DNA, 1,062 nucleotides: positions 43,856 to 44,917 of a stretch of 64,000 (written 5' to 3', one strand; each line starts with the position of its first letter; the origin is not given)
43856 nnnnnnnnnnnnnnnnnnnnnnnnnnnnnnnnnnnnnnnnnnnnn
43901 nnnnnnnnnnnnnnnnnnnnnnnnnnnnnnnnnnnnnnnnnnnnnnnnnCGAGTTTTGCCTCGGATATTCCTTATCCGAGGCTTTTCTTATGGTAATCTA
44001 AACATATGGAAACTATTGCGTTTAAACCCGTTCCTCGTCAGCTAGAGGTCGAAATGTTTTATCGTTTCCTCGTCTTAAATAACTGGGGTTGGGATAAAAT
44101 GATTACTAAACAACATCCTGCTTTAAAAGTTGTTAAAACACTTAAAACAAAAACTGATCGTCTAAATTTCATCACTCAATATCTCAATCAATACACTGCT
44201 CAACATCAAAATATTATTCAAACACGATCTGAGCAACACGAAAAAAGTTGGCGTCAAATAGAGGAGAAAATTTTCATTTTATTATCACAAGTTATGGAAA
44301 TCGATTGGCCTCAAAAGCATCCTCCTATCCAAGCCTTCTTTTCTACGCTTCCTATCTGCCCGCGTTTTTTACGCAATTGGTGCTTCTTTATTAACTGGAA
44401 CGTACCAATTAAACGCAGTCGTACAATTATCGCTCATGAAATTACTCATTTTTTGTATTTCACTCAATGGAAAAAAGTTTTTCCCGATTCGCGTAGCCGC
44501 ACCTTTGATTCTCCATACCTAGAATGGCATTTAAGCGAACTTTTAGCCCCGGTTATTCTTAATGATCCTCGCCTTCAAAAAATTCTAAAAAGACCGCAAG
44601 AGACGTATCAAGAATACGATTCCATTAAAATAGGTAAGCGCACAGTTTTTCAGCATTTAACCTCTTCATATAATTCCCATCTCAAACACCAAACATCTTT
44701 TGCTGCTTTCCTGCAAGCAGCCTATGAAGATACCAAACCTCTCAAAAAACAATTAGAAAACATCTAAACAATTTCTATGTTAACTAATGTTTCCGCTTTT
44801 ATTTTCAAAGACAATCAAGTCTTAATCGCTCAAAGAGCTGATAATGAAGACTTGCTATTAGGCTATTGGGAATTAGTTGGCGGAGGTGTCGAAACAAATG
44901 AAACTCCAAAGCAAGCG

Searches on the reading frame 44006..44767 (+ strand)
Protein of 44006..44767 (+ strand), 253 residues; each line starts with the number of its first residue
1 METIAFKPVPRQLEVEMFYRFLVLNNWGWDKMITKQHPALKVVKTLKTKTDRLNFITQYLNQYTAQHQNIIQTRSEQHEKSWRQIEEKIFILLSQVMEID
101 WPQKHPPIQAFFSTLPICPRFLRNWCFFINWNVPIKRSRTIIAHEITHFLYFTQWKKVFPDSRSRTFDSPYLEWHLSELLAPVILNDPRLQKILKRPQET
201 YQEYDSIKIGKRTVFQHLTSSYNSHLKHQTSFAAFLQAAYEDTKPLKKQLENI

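Call 3: search_protein_families(library=pfam, proteins=[window:44006-44767:+], max_evalue=0.01)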
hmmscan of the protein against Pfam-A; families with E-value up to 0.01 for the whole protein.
window:44006-44767:+ (253 aa): 0 families

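Call 6: search_protein_families(library=ncbifam, proteins=[window:44006-44767:+], max_evalue=0.01)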
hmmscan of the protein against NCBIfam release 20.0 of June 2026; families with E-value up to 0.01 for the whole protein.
window:44006-44767:+ (253 aa): 0 families

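Call 14: search_protein_families(library=padloc, proteins=[window:44006-44767:+], max_evalue=0.01)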
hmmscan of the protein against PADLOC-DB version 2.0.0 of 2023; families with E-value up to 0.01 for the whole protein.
window:44006-44767:+ (253 aa): 0 families

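Call 48: find_homologous_proteins(query=window:44006-44767:+, max_evalue=0.001)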
Query window:44006-44767:+ (253 aa): 35 proteins with E <= 0.001 among 126 candidates.
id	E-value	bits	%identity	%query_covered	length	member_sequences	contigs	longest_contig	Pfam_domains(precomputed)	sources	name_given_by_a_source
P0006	5.3e-169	578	100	100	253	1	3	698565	-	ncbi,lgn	-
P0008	8.4e-64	233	41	100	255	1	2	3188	-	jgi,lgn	-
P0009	1.4e-63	233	42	94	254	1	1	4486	-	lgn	-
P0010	2.2e-63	232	40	98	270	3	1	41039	-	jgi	-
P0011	2.5e-63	232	44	98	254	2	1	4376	-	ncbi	-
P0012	3.2e-63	232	43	97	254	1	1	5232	-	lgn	-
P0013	4.0e-61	225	40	95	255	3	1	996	-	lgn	-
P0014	7.3e-61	224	43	95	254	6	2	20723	-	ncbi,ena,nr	ncbi:MAG TPA: hypothetical protein PK121_01220 [Candidatus Pacearchaeota archaeon]|nr:hypothetical p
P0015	2.8e-60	222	42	97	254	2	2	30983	-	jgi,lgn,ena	-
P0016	1.1e-59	220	40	99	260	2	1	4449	-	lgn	-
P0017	3.9e-59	218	43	95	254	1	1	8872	-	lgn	-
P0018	6.4e-59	217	44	92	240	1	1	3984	-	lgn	-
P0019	7.5e-59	217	43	97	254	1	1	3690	-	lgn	-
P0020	2.1e-58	216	40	96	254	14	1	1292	-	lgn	-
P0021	5.1e-56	208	41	99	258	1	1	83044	-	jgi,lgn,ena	-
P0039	2.2e-33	134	31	94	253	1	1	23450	-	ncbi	-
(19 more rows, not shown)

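Call 50: find_encoding_contigs(protein=P0021, flank=6000, max_places=2)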
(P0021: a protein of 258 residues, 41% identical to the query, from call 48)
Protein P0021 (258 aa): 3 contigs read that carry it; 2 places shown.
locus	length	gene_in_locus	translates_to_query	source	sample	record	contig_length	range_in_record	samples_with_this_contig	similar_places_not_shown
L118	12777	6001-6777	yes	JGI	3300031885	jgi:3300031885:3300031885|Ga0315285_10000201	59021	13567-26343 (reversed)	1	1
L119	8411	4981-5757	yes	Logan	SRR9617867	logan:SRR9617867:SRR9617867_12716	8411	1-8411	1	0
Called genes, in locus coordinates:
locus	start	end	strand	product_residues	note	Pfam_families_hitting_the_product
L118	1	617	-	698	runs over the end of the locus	PF17191:RecG_wedge, PF04851:ResIII, PF13604:AAA_30 (weak), PF00270:DEAD, PF22527:DEXQc_Suv3 (weak), PF00271:Helicase_C, PF22590:Cas3-like_C_2, PF19833:RecG_dom3_C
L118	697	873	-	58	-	-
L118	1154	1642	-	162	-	-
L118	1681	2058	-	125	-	-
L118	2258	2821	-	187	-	PF00990:GGDEF, PF24898:GGDEF_GdpP (weak)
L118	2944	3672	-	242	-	PF18912:DZR_2 (faint), PF00156:Pribosyltran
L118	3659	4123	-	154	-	-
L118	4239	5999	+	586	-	PF00664:ABC_membrane, PF00005:ABC_tran, PF02463:SMC_N (weak)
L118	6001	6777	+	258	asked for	-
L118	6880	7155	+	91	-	-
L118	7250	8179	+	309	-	-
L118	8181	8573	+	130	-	PF00293:NUDIX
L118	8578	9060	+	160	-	PF00293:NUDIX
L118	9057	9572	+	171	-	PF13302:Acetyltransf_3, PF13420:Acetyltransf_4, PF00583:Acetyltransf_1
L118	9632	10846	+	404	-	PF01409:tRNA-synt_2d, PF03147:FDX-ACB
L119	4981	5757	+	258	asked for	-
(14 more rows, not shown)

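Call 51: find_encoding_contigs(protein=P0010, flank=6000, max_places=2)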
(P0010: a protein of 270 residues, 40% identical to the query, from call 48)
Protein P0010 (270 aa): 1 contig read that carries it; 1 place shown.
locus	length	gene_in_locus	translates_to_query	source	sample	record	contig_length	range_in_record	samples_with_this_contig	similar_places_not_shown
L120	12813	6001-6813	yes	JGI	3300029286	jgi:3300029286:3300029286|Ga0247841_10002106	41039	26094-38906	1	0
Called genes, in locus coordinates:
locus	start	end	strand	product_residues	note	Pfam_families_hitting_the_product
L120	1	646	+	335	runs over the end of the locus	PF08903:DUF1846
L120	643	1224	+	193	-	PF02223:Thymidylate_kin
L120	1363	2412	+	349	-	PF04551:GcpE, PF26540:GcpE_C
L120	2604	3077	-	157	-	PF00293:NUDIX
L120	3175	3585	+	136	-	PF00293:NUDIX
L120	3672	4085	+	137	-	-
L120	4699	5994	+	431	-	PF04055:Radical_SAM, PF13353:Fer4_12 (faint)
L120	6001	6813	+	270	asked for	-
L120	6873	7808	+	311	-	PF09924:LPG_synthase_C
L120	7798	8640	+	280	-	-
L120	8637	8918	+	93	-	-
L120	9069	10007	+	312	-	PF04055:Radical_SAM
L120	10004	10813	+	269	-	PF04055:Radical_SAM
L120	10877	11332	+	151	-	PF18931:DUF5680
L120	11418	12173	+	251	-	-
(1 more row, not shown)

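Call 55: find_encoding_contigs(protein=P0015, flank=6000, max_places=2)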
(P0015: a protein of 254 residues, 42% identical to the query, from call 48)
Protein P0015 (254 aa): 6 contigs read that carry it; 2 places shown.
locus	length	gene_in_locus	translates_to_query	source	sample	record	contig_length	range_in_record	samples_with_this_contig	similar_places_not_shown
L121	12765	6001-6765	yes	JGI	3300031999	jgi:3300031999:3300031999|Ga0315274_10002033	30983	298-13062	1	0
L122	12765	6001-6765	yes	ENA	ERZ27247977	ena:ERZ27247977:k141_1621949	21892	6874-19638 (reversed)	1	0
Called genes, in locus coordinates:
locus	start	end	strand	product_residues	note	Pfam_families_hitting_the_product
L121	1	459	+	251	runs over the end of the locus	?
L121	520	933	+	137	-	-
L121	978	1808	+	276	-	PF00188:CAP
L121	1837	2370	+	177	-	PF11967:RecO_N, PF02565:RecO_C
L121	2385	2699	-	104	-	-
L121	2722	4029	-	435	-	PF00587:tRNA-synt_2b, PF03129:HGTP_anticodon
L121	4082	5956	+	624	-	PF13522:GATase_6, PF13537:GATase_7, PF01380:SIS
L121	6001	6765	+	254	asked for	-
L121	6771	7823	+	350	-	PF00579:tRNA-synt_1b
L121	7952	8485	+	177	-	-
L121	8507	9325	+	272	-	PF05257:CHAP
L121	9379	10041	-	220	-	PF01978:TrmB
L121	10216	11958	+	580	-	PF00664:ABC_membrane, PF00005:ABC_tran, PF02463:SMC_N (weak)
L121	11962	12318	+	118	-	-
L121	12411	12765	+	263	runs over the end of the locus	PF00733:Asn_synthase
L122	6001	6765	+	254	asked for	-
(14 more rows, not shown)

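Call 56: find_encoding_contigs(protein=P0014, flank=6000, max_places=2)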
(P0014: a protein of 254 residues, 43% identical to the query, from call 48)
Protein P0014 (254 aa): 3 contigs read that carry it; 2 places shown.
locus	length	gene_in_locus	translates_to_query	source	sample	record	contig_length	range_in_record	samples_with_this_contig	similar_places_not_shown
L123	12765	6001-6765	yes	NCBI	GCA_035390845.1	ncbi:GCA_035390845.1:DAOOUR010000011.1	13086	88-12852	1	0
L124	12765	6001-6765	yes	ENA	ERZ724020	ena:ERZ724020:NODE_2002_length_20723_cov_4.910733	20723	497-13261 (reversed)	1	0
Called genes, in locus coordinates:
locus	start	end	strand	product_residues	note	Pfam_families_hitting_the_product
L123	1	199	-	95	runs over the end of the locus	PF00753:Lactamase_B, PF23023:Anti-Pycsar_Apyc1 (faint)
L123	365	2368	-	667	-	PF00496:SBP_bac_5, PF01471:PG_binding_1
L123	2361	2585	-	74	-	PF03840:SecG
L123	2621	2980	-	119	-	PF04020:Phage_holin_4_2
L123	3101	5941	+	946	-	PF00005:ABC_tran (faint), PF02463:SMC_N (faint), PF03193:RsgA_GTPase (faint), PF13191:AAA_16 (faint), PF13304:AAA_21 (faint), PF13555:AAA_29 (faint), PF17760:UvrA_inter, PF17755:UvrA_DNA-bind, +2 more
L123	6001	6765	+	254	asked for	-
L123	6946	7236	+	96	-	PF00166:Cpn10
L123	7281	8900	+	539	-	PF00118:Cpn60_TCP1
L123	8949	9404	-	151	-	PF02367:TsaE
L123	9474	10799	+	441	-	PF00437:T2SSE, PF25199:nSTAND_NTPase5 (faint)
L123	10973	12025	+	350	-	PF05496:RuvB_N, PF06068:TIP49 (faint), PF00004:AAA, PF07728:AAA_5, PF17864:AAA_lid_4, PF05491:WHD_RuvB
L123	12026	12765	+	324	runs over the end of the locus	PF06514:PsbU (weak), PF12836:HHH_3, PF14520:HHH_5 (faint), PF00633:HHH (faint), PF00932:LTD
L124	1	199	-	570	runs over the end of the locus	PF00753:Lactamase_B, PF23023:Anti-Pycsar_Apyc1, PF12706:Lactamase_B_2 (weak), PF22505:RNase_J_b_CASP, PF07521:RMMBL, PF17770:RNase_J_C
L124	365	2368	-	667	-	PF00496:SBP_bac_5, PF01471:PG_binding_1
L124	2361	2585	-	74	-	PF03840:SecG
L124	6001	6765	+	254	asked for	-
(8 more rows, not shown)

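Call 57: find_encoding_contigs(protein=P0039, flank=6000, max_places=2)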
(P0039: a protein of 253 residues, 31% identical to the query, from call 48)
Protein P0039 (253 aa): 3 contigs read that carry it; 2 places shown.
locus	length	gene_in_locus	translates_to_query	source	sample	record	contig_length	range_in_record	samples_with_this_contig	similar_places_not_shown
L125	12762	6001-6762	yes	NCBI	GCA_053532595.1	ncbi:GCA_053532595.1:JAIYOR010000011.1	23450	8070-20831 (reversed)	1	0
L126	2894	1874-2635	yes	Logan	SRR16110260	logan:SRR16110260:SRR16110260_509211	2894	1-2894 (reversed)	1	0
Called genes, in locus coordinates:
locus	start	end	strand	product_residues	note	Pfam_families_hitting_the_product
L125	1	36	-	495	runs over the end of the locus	PF01406:tRNA-synt_1e, PF01921:tRNA-synt_1f (faint), PF09334:tRNA-synt_1g (weak)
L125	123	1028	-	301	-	-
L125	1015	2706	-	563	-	-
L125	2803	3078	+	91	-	-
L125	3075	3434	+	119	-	PF18480:DUF5615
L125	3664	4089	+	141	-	PF01797:Y1_Tnp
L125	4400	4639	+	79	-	-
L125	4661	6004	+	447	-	PF04055:Radical_SAM, PF13353:Fer4_12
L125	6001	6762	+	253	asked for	-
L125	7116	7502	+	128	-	-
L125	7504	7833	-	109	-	-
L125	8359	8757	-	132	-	PF00380:Ribosomal_S9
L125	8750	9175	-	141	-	PF00572:Ribosomal_L13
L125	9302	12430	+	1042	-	-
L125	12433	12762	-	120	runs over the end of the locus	PF17135:Ribosomal_L18, PF00828:Ribosomal_L27A (weak)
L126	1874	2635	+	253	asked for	-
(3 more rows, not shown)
